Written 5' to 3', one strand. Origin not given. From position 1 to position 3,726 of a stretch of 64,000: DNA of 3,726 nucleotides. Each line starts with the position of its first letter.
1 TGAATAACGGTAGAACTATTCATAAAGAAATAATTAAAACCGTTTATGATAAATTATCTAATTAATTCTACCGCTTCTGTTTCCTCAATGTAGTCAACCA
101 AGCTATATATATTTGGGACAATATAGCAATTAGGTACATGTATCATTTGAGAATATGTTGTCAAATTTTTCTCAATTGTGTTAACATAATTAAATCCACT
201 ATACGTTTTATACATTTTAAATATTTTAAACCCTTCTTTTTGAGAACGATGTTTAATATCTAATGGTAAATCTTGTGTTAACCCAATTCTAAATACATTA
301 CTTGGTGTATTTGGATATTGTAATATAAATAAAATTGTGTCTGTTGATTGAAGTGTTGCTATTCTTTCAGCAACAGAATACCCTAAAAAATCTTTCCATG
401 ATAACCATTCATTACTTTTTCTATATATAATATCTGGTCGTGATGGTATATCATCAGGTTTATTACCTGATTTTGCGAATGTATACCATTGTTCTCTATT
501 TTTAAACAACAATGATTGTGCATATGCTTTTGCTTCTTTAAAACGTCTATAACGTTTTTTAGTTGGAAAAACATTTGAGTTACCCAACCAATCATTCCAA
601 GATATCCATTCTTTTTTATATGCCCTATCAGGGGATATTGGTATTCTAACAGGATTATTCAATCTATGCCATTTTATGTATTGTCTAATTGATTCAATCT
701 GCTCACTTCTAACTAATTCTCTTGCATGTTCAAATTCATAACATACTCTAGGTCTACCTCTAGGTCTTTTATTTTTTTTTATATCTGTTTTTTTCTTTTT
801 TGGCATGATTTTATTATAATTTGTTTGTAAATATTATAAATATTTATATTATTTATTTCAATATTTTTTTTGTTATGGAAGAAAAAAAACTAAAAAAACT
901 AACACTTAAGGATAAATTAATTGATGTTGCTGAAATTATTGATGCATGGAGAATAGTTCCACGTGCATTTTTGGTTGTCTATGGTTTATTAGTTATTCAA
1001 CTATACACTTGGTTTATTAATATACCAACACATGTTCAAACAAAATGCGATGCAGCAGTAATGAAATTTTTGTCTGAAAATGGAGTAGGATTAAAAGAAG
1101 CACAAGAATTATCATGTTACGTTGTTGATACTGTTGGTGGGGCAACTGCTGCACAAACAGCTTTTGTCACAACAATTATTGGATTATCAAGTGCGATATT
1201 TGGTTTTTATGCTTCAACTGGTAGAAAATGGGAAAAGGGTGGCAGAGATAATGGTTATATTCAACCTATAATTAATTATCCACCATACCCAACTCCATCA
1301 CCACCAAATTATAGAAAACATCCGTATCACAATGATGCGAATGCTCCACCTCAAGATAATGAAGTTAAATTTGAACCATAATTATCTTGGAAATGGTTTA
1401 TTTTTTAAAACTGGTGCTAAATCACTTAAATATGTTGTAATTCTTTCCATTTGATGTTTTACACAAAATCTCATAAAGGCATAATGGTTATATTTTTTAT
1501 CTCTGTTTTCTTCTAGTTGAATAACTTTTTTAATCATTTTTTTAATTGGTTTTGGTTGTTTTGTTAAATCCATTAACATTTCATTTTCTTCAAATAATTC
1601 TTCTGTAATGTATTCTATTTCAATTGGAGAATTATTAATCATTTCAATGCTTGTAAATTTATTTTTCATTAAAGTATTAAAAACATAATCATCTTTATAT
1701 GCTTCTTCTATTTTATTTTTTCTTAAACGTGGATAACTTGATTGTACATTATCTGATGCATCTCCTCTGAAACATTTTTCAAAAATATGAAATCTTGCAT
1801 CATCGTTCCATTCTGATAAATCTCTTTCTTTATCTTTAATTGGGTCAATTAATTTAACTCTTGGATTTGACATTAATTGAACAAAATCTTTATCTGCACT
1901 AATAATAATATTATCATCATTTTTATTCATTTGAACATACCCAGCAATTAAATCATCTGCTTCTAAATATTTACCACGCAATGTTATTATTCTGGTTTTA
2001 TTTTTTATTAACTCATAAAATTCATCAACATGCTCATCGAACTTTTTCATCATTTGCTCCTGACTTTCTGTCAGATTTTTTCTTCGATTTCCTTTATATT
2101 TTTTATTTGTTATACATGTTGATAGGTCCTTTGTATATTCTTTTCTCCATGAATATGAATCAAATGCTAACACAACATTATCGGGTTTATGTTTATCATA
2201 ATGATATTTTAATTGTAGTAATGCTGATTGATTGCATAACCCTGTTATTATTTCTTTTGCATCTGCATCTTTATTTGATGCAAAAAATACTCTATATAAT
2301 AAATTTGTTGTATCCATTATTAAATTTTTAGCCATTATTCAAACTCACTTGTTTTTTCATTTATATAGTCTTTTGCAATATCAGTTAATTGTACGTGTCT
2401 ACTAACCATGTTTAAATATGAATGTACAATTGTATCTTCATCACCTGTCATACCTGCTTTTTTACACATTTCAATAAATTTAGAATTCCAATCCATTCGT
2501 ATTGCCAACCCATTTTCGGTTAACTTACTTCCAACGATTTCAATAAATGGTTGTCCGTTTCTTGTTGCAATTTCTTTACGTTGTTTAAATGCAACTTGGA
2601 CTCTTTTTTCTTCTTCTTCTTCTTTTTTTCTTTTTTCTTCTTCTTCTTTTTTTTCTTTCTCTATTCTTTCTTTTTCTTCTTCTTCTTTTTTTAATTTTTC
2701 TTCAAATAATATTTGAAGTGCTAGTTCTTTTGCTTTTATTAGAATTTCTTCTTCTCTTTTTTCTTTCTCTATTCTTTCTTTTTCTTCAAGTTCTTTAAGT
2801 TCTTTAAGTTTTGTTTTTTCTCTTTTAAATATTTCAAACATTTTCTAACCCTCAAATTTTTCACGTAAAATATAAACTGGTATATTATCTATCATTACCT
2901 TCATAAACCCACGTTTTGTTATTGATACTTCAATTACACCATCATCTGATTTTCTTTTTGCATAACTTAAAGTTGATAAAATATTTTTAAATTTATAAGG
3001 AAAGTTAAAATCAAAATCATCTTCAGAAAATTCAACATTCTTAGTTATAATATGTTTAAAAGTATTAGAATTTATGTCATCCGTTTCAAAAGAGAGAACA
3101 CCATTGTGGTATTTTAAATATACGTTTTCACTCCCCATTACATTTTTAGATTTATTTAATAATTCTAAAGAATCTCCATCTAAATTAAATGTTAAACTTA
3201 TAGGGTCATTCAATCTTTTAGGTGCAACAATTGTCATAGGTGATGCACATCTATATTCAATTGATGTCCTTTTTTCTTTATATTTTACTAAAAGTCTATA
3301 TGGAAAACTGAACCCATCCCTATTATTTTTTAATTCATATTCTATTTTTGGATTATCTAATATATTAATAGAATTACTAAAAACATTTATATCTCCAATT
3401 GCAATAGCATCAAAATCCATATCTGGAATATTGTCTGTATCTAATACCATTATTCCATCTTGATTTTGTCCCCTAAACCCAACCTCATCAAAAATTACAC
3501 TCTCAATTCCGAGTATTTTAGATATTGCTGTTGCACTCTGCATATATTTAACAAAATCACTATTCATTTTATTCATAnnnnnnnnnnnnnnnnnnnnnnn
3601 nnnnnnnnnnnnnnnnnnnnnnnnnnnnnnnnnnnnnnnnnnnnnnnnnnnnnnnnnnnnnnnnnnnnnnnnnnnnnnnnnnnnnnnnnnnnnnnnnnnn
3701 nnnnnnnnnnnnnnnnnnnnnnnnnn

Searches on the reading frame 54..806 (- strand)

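Call 95: search_protein_families(library=pfam, proteins=[window:54-806:-], max_evalue=0.01)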
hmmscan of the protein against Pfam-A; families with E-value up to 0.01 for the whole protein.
window:54-806:- (250 aa): 1 family
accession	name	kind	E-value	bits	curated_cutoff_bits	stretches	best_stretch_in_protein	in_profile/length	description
PF14882.11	INT_rpt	-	0.0034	18.1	26.5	0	48-75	5-32/55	Integrase repeat unit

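Call 96: search_protein_families(library=phrogs, proteins=[window:54-806:-], max_evalue=0.001)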
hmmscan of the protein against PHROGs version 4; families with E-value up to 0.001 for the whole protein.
window:54-806:- (250 aa): 0 families

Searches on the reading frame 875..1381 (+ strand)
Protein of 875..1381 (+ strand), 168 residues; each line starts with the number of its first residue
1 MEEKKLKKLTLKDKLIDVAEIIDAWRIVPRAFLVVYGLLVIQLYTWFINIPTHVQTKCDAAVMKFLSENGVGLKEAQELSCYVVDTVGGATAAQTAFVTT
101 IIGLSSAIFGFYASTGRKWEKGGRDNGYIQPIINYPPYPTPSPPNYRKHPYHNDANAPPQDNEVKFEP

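Call 73: search_protein_families(library=pfam, proteins=[window:875-1381:+], max_evalue=0.01)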
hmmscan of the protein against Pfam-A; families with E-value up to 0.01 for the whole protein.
window:875-1381:+ (168 aa): 0 families

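Call 96: search_protein_families(library=phrogs, proteins=[window:875-1381:+], max_evalue=0.001)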
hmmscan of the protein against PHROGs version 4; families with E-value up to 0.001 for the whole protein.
window:875-1381:+ (168 aa): 1 family
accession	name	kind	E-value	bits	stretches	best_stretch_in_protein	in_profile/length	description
phrog_10198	-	unknown function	3.7e-23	83.2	1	12-121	93-166/190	-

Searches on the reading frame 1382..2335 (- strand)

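Call 95: search_protein_families(library=pfam, proteins=[window:1382-2335:-], max_evalue=0.01)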
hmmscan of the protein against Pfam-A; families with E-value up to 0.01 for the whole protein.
window:1382-2335:- (317 aa): 1 family
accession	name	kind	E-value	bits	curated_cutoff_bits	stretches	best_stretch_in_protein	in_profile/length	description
PF02739.22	5_3_exonuc_N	-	9.3e-18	64.9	34.3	1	5-169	3-151/164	5'-3' exonuclease, N-terminal resolvase-like domain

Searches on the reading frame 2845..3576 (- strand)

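Call 74: search_protein_families(library=pfam, proteins=[window:2845-3576:-], max_evalue=0.01)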
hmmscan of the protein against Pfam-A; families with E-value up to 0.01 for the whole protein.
window:2845-3576:- (243 aa): 0 families

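Call 96: search_protein_families(library=phrogs, proteins=[window:2845-3576:-], max_evalue=0.001)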
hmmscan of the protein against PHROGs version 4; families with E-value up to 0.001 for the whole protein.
window:2845-3576:- (243 aa): 1 family
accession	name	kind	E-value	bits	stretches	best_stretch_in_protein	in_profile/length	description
phrog_223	-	DNA, RNA and nucleotide metabolism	1.3e-10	42.3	1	54-199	47-184/222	DNA polymerase processivity factor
